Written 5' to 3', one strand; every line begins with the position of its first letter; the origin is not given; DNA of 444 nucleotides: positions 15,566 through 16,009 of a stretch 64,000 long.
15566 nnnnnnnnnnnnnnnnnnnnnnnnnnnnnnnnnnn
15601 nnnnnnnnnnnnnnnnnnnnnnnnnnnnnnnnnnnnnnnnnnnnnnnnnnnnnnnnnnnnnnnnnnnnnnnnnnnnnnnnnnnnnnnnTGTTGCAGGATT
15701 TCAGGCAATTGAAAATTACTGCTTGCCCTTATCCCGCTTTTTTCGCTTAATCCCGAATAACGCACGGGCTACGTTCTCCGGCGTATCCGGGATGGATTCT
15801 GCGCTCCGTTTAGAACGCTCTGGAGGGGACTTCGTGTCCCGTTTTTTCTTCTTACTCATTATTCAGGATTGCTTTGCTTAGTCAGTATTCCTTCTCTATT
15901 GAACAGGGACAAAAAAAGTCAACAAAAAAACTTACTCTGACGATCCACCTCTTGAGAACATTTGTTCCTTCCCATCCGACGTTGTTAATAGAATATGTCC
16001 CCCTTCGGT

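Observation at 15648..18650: IS1595-family element with passenger genes cleanly inserted into a PQQ beta-propeller gene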

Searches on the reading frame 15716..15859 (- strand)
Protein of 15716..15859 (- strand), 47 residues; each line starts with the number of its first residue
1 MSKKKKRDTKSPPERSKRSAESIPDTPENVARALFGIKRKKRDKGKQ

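Call 5: search_protein_families(library=pfam, proteins=[window:15716-15859:-], max_evalue=0.01)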
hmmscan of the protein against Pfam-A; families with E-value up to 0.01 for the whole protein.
window:15716-15859:- (47 aa): 0 families

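Call 10: search_protein_families(library=ncbifam, proteins=[window:15716-15859:-], max_evalue=0.1)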
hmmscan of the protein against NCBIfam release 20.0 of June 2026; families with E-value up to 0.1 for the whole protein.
window:15716-15859:- (47 aa): 1 family
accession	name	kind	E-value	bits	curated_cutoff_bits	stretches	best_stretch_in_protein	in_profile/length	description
TIGR04034.1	export_SdpA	subfamily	0.047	13.7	53.1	1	9-45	40-76/157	SdpA family antimicrobial peptide system protein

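Call 56: search_protein_representatives(protein=window:15716-15859:-)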
Query: 47 residues. Proteins with E-value up to 0.001 (for the whole library): 4; up to 1e-10: 0; up to 1e-30: 0. The best 4 are listed.
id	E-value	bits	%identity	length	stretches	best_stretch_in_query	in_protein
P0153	4.3e-09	51.3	71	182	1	2-46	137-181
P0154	6.3e-05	38.5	68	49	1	3-42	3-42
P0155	1.9e-04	37.1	52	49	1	1-44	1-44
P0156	4.0e-04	36.1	55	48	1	3-44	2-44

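Call 61: search_protein_families(library=pfam, proteins=[window:15719-15859:-], max_evalue=5)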
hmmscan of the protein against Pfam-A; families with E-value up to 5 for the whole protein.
seq(47 aa): 1 family
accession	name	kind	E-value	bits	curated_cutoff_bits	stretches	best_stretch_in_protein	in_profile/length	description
PF17418.7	SdpA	-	0.16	12.3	25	1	19-45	37-63/141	Sporulation delaying protein SdpA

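Call 71: search_protein_families(library=padloc, proteins=[window:15716-15859:-], max_evalue=0.1)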
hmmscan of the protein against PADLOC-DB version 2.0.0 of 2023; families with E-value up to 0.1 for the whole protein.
window:15716-15859:- (47 aa): 0 families

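Call 72: search_protein_families(library=phrogs, proteins=[window:15716-15859:-], max_evalue=0.1)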
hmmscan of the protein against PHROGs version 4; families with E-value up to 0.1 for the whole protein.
window:15716-15859:- (47 aa): 0 families

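Call 75: find_encoding_contigs(protein=window:15716-15859:-, flank=5000, max_places=6)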
Protein window:15716-15859:- (47 aa): no gene with exactly this product is on record in the collection.
